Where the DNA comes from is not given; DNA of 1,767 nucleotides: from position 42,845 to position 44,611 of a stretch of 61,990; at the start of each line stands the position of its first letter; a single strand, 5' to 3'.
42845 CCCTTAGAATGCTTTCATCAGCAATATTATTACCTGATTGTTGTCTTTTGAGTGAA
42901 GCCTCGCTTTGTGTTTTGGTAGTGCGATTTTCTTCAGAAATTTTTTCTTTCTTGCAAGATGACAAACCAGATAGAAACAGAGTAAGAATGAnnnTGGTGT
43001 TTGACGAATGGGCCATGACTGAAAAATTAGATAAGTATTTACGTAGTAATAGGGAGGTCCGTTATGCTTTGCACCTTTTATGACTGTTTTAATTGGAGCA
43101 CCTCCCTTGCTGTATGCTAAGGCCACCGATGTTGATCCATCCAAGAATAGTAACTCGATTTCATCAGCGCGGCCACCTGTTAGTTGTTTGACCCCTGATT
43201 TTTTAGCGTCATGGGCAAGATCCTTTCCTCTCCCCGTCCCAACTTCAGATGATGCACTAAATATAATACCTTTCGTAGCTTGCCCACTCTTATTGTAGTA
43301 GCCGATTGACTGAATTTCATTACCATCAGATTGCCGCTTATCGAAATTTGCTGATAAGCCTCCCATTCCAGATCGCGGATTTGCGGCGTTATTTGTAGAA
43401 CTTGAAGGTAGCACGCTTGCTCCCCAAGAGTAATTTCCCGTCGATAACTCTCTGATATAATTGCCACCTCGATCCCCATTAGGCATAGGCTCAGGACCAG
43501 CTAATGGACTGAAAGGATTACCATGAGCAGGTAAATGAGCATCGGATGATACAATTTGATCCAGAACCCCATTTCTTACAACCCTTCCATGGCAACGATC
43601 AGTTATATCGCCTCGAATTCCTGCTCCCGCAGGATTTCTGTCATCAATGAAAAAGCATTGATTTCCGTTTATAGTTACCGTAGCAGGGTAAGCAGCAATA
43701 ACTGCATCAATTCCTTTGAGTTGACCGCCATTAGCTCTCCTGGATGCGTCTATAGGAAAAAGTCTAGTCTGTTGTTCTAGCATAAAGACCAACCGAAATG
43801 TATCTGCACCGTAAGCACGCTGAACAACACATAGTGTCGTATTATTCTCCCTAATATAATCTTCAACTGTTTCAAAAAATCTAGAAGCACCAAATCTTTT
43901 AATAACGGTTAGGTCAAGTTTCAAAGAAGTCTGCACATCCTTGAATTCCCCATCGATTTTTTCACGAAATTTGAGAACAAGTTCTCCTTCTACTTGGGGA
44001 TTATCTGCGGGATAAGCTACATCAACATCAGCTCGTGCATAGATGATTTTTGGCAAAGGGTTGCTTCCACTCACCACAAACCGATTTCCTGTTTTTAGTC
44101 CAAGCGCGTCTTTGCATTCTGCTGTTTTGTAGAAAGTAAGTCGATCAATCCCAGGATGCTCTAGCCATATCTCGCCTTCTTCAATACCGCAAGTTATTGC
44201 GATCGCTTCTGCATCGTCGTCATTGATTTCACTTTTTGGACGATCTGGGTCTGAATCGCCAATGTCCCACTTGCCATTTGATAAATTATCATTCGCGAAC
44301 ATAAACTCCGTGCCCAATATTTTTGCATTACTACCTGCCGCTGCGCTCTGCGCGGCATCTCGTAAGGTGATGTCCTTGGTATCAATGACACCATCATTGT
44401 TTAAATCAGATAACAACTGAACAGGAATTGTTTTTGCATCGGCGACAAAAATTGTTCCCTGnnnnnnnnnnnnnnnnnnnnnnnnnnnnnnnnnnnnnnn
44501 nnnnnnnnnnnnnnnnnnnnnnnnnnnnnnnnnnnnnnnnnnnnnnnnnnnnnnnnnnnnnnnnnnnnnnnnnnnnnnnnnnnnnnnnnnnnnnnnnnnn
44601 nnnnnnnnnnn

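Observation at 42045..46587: Three coupled genes: periplasmic partner, modular secreted protein with a compositionally foreign payload, and an overlapping AT-rich lipoprotein (polymorphic effector/immunity-like)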

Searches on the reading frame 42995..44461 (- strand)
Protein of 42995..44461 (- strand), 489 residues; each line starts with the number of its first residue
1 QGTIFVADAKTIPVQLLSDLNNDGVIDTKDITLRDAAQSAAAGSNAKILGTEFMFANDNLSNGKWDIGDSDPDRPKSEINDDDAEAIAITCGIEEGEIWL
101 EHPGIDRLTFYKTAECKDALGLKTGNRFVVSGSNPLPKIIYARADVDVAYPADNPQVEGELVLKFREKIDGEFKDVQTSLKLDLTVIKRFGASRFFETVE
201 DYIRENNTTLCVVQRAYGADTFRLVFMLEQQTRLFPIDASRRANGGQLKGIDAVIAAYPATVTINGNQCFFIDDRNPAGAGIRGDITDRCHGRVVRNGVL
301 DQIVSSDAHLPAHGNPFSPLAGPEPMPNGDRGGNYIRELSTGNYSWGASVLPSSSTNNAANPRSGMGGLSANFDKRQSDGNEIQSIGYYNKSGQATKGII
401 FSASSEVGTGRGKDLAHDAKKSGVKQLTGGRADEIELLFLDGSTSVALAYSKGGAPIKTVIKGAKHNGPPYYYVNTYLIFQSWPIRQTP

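Call 39: find_homologous_proteins(query=window:42995-44461:-, max_evalue=0.00001)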
Query window:42995-44461:- (489 aa): 17 proteins with E <= 0.00001 among 8000 candidates.
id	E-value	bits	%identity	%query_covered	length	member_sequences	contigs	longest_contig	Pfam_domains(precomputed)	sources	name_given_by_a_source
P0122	2.3e-136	474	51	97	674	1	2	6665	PF18884.6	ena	-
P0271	1.9e-112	395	46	94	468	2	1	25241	-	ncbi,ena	-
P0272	2.9e-101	358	42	98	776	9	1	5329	-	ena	-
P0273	1.6e-99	352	42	96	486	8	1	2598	-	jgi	jgi:hypothetical protein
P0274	2.4e-94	335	41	96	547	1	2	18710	-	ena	-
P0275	7.7e-91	324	41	96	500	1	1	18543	-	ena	-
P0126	8.0e-90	320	43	95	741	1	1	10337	-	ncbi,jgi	jgi:hypothetical protein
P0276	3.2e-84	302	39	98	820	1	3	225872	PF18884.6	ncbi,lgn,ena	-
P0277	3.2e-84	302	40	96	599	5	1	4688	-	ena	-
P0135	1.8e-79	286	37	97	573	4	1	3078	-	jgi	-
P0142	8.7e-69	251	37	96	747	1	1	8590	-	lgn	-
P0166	7.2e-53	198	34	82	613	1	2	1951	-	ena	-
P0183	4.0e-43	166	32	96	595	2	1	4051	-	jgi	jgi:hypothetical protein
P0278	8.7e-43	165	32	89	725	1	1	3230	-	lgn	-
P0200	1.8e-36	144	31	96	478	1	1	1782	-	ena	-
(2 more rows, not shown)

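Call 43: find_encoding_contigs(protein=P0276, flank=6000, max_places=3)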
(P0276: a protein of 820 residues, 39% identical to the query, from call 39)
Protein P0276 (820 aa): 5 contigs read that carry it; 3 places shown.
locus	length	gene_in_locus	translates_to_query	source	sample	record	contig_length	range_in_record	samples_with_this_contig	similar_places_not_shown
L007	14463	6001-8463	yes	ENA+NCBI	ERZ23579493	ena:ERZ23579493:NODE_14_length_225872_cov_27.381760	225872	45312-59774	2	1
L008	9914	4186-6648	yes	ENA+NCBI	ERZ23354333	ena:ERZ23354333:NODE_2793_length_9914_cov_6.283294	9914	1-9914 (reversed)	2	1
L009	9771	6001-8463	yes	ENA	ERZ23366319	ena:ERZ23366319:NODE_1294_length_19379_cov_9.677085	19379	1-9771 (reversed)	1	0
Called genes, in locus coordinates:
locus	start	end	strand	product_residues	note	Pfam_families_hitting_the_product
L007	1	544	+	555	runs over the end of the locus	-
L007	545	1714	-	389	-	PF02401:LYTB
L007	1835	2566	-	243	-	PF14808:TMEM164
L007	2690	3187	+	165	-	PF00588:SpoU_methylase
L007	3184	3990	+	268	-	PF12850:Metallophos_2 (faint)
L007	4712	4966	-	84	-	PF13412:HTH_24 (weak), PF01381:HTH_3, PF13443:HTH_26 (weak), PF13560:HTH_31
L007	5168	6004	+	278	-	-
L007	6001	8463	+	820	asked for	PF18884:TSP3_bac (faint)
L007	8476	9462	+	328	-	-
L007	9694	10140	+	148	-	PF00903:Glyoxalase, PF13669:Glyoxalase_4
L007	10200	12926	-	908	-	PF01663:Phosphodiest, PF12895:ANAPC3 (faint), PF14559:TPR_19 (weak), PF00515:TPR_1 (faint), PF07719:TPR_2 (faint), PF13176:TPR_7 (faint), PF13424:TPR_12 (faint), PF14559:TPR_19 (weak), +4 more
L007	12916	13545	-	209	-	-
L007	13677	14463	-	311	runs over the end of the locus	-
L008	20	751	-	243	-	PF14808:TMEM164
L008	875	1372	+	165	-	PF00588:SpoU_methylase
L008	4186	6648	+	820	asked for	PF18884:TSP3_bac (faint)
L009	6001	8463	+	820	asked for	PF18884:TSP3_bac (faint)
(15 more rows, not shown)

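Call 44: find_encoding_contigs(protein=P0271, flank=6000, max_places=3)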
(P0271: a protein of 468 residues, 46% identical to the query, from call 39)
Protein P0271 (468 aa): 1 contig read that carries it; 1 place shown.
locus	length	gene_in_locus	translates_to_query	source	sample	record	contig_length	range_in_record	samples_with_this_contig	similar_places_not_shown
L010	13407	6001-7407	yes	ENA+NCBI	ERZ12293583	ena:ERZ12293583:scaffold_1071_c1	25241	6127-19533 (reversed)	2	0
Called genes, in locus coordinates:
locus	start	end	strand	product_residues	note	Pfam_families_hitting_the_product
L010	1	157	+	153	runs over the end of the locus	-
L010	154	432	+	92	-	-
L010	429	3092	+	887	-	PF01807:Zn_ribbon_DnaG, PF13155:Toprim_2, PF13362:Toprim_3, PF13662:Toprim_4, PF27228:MTBMA_p00010_2nd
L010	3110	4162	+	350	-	PF00589:Phage_integrase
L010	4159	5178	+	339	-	PF00589:Phage_integrase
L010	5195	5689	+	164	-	-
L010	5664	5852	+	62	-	-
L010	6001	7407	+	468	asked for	-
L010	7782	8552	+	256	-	-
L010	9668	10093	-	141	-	PF12844:HTH_19, PF13560:HTH_31, PF01381:HTH_3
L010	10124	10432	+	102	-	-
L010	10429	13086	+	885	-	PF01807:Zn_ribbon_DnaG, PF08275:DNAG_N, PF01751:Toprim (weak), PF13155:Toprim_2, PF13362:Toprim_3, PF13662:Toprim_4, PF27228:MTBMA_p00010_2nd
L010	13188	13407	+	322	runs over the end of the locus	PF00589:Phage_integrase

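Call 50: predict_structure(alignment_id=A3)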
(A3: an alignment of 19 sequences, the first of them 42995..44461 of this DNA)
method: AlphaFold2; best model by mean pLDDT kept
length: 489 residues; sequences in the alignment: 19
mean_pLDDT: 87.4   pTM: 0.89
mean pLDDT of the five models: 87.4, 86.2, 85.9, 82.6, 81.7
residues with pLDDT >= 90: 269; 70-90: 183; 50-70: 29; < 50: 8
segments of 3 or more residues with pLDDT < 50: 1-6
pLDDT, mean of each block of 10 residues (from residue 1): 49 89 91 93 90 90 81 84 93 91 92 93 92 92 82 92 91 77 95 95 92 92 95 92 81 90 92 85 88 89 83 74 87 92 90 69 92 85 93 71 91 95 94 93 89 81 85 91 77
secondary structure, 60 per line:
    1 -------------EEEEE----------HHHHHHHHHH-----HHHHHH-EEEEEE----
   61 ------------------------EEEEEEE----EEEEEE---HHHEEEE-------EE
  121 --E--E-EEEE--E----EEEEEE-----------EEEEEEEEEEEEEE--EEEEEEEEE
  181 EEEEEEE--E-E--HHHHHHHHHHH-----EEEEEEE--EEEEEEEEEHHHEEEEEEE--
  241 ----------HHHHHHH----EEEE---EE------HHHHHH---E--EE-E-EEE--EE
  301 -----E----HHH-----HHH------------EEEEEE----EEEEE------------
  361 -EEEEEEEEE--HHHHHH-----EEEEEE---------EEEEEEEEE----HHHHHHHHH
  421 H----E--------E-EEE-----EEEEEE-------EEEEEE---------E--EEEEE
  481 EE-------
elements in order: E14-18 H29-38 H44-49 E51-56 E85-91 E96-101 E108-111 E128-131 E139-144 E156-169 E172-187 H195-205 E211-217 E220-228 E232-238 H251-257 E262-265 H277-282 E294-296 E334-339 E344-348 E362-370 H373-378 E384-389 E399-407 H412-421 E437-439 E445-450 E458-463 E476-482
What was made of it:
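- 43859..44443 (-): First half of the C-terminal unit (aa ~406-600): Ig-like beta domains resembling the N-terminal domains of peptidylarginine deiminases. Invariant Ca-loop-like motifs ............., LSNGxWD and DDDD. AF2 model with pLDDT 87 and pTM 0.89 (call 50).
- The tip model is confident (call 50).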

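Call 52: fold_search(model_id=the predicted structure, library=pdb)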
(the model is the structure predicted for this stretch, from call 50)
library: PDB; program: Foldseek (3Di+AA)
matches with E <= 10: 686; with E <= 0.001: 22
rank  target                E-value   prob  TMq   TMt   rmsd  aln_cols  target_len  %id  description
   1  3ohg                  3.1e-07  1.00  0.31  0.50  11.4       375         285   11  Crystal structure of a protein with unknown function from DUF2233 family (BACOVA_00430) from Bacteroides ovatus at 1.80  (released 2010-09-08)
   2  6u11_A                2.1e-06  1.00  0.33  0.48   6.7       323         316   16  Xenopus laevis N-acetylglucosamine-1-phosphodiester alpha-N-acetylglucosaminidase (NAGPA) (C46S C219S C453S C480S C486 (released 2020-02-19)
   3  6pku_B                1.1e-05  1.00  0.31  0.52   6.0       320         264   12  Guinea pig N-acetylglucosamine-1-phosphodiester alpha-N-acetylglucosaminidase (NAGPA) catalytic domain (C51S C221S) in (released 2020-02-19)
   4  6pki_A                2.1e-05  1.00  0.31  0.45   7.1       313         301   11  Zebrafish N-acetylglucosamine-1-phosphodiester alpha-N-acetylglucosaminidase (NAGPA) catalytic domain (C56S C230S) in  (released 2020-02-19)
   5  6pku_A                2.3e-05  1.00  0.31  0.53   6.2       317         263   12  Guinea pig N-acetylglucosamine-1-phosphodiester alpha-N-acetylglucosaminidase (NAGPA) catalytic domain (C51S C221S) in (released 2020-02-19)
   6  6pki_B                3.8e-05  1.00  0.31  0.46   6.9       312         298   12  Zebrafish N-acetylglucosamine-1-phosphodiester alpha-N-acetylglucosaminidase (NAGPA) catalytic domain (C56S C230S) in  (released 2020-02-19)
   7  6pki_D                4.3e-05  1.00  0.31  0.47   6.5       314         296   11  Zebrafish N-acetylglucosamine-1-phosphodiester alpha-N-acetylglucosaminidase (NAGPA) catalytic domain (C56S C230S) in  (released 2020-02-19)
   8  6pkg_A                5.7e-05  1.00  0.32  0.48   5.9       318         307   10  Zebrafish N-acetylglucosamine-1-phosphodiester alpha-N-acetylglucosaminidase (NAGPA) catalytic domain auto-inhibited b (released 2020-02-19)
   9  6pky_D                7.5e-05  1.00  0.31  0.49   6.3       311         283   12  Guinea pig N-acetylglucosamine-1-phosphodiester alpha-N-acetylglucosaminidase (NAGPA) catalytic domain auto-inhibited  (released 2020-02-19)
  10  9w2m_1                1.7e-04  1.00  0.24  0.18  12.7       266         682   12  Cryo-EM structure of the Cytoplasmic lattice(CPL) from mouse oocyte (released 2026-02-25)
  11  6pky_B                1.7e-04  1.00  0.33  0.52   5.9       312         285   12  Guinea pig N-acetylglucosamine-1-phosphodiester alpha-N-acetylglucosaminidase (NAGPA) catalytic domain auto-inhibited  (released 2020-02-19)
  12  9xrl_V                3.6e-04  1.00  0.24  0.18   5.4       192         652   12  Structure of mouse cytoplasmic lattice (CPL) repeating unit (released 2026-03-18)
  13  9xrl_K                3.6e-04  1.00  0.24  0.19   7.9       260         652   12  Structure of mouse cytoplasmic lattice (CPL) repeating unit (released 2026-03-18)
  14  8r8u_A                4.5e-04  1.00  0.22  0.18   6.7       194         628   12  Human PADI4 in complex with cyclic peptide PADI4_3 (released 2024-11-27)
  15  1wd8                  5.4e-04  1.00  0.22  0.20   6.0       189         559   11  Calcium free form of human peptidylarginine deiminase type4 (PAD4) (released 2004-07-13)
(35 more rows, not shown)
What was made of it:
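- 43859..44443 (-): Foldseek hits to PADI4, PADI2 and PADI6 with E from 4e-4 (call 52).
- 42995..43858 (-): Second half of the C-terminal unit (aa ~601-888): a NAGPA/DUF2233-type phosphodiester-glycosidase fold that ends the protein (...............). GC 43%, GC3 31%. Foldseek: 3ohg E 3e-7; NAGPA 6u11, 6pku and 6pki E 2e-6 to 1e-4; TM about 0.5 normalised to the target (call 52).
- On NAGPA / DUF2233 phosphodiester glycosidase (PF09992): The top Foldseek hits are 3ohg and the vertebrate NAGPA catalytic domains, at probability 1.0 (calls 50, 52).
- Closest known: NAGPA / DUF2233 phosphodiester glycosidases. Same: The fold of aa ~601-888 matches (Foldseek probability 1.0, E down to 3e-7; call 52).
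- Fold of the tip: calls 50, 52.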

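Call 57: search_protein_families(library=pfam, proteins=[L007:8476-9462:+, L010:7782-8552:+, L007:5168-6004:+], max_evalue=0.1)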
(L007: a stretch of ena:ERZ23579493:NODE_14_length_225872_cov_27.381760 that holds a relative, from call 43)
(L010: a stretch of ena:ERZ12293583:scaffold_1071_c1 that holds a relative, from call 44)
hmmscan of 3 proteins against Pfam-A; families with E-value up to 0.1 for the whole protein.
L007:8476-9462:+ (328 aa): 0 families

L010:7782-8552:+ (256 aa): 1 family
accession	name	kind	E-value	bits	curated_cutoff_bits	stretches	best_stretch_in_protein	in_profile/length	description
PF13646.12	HEAT_2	-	0.058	14.1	27.7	0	191-222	39-70/88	HEAT repeats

L007:5168-6004:+ (278 aa): 0 families

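Call 79: search_solved_structures(query=A3, max_evalue=10, show_alignments=3)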
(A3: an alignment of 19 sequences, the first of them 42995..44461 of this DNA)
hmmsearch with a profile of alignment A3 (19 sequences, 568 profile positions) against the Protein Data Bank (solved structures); distinct sequences matched with E-value up to 10: 4.
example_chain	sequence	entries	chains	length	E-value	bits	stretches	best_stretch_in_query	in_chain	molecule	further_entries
2y3n_B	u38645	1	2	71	0.26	13.1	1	105-120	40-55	CELLULOSOMAL FAMILY-48 PROCESSIVE GLYCOSIDE HYDROLASE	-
1daq_A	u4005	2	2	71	0.28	13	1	101-130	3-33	ENDOGLUCANASE SS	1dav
2mte_A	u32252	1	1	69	0.37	12.6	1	102-130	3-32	Cellulose 1,4-beta-cellobiosidase (reducing end) CelS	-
5lxv_B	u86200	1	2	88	0.88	11.3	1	102-132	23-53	Carbohydrate-binding protein WP_009985128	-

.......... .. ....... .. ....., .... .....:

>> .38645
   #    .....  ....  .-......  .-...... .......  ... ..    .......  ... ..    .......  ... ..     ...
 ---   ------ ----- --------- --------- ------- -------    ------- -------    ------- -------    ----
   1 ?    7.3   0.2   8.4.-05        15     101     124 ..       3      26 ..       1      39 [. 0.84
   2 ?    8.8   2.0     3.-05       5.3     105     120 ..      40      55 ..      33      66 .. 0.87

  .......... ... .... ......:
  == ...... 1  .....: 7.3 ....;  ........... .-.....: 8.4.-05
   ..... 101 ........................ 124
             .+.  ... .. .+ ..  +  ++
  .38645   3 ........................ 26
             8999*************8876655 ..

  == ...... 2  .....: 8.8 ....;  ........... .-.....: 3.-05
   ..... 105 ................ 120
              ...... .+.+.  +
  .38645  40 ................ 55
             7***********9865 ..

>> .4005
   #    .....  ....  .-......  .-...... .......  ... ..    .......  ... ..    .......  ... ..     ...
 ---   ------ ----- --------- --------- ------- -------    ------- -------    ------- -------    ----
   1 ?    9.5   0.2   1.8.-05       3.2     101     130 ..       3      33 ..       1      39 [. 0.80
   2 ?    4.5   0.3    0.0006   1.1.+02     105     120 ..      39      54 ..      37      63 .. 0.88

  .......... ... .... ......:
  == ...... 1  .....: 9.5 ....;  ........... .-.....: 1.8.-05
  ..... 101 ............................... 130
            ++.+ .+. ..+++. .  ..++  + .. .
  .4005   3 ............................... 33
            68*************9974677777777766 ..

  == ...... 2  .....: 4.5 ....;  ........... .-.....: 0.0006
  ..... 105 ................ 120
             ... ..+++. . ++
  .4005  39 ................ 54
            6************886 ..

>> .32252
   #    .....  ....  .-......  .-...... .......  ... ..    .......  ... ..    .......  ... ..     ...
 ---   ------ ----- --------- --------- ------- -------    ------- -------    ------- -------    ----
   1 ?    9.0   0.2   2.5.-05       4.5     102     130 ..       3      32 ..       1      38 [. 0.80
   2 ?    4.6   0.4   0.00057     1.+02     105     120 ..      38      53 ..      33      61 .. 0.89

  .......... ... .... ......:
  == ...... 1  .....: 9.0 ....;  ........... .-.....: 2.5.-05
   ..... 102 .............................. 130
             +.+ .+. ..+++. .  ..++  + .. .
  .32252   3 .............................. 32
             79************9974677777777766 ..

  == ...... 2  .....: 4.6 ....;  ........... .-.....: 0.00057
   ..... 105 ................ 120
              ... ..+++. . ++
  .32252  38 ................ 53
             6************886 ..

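Call 81: find_related_loci(query=A3, collection=metagenome_contigs, flank=4000)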
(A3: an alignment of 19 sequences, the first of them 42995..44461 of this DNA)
Query A3 (489 aa) in metagenome_contigs; peptide patterns used: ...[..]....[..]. (x = any residue, [..] = any of these).
132 stretches matched a pattern; 32 encode a relative of the query (tblastn E <= 1e-3); 32 distinct loci.
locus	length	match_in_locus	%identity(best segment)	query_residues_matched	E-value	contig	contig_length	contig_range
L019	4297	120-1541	43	10-481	4e-109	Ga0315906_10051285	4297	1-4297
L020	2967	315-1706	43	12-481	1e-99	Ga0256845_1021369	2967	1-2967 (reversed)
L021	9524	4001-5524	39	12-482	4e-93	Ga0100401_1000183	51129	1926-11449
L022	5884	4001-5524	39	12-482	4e-93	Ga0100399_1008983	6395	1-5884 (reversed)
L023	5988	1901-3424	39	12-482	4e-93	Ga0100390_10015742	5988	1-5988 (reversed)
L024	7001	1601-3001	40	12-481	3e-92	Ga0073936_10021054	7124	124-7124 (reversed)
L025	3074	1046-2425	39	9-482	5e-94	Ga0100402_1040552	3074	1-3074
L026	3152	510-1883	40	12-480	6e-91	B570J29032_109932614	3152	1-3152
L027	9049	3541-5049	39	5-489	1e-86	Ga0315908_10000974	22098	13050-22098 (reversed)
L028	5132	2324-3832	39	5-489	5e-86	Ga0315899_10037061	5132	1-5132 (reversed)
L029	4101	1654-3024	36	13-482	3e-83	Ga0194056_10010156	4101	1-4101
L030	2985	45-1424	36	12-482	2e-84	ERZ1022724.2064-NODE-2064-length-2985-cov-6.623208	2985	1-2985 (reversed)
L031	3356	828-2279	35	12-488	4e-80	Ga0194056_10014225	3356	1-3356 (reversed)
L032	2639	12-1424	38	12-486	1e-80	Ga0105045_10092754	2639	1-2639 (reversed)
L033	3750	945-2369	35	12-482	2e-78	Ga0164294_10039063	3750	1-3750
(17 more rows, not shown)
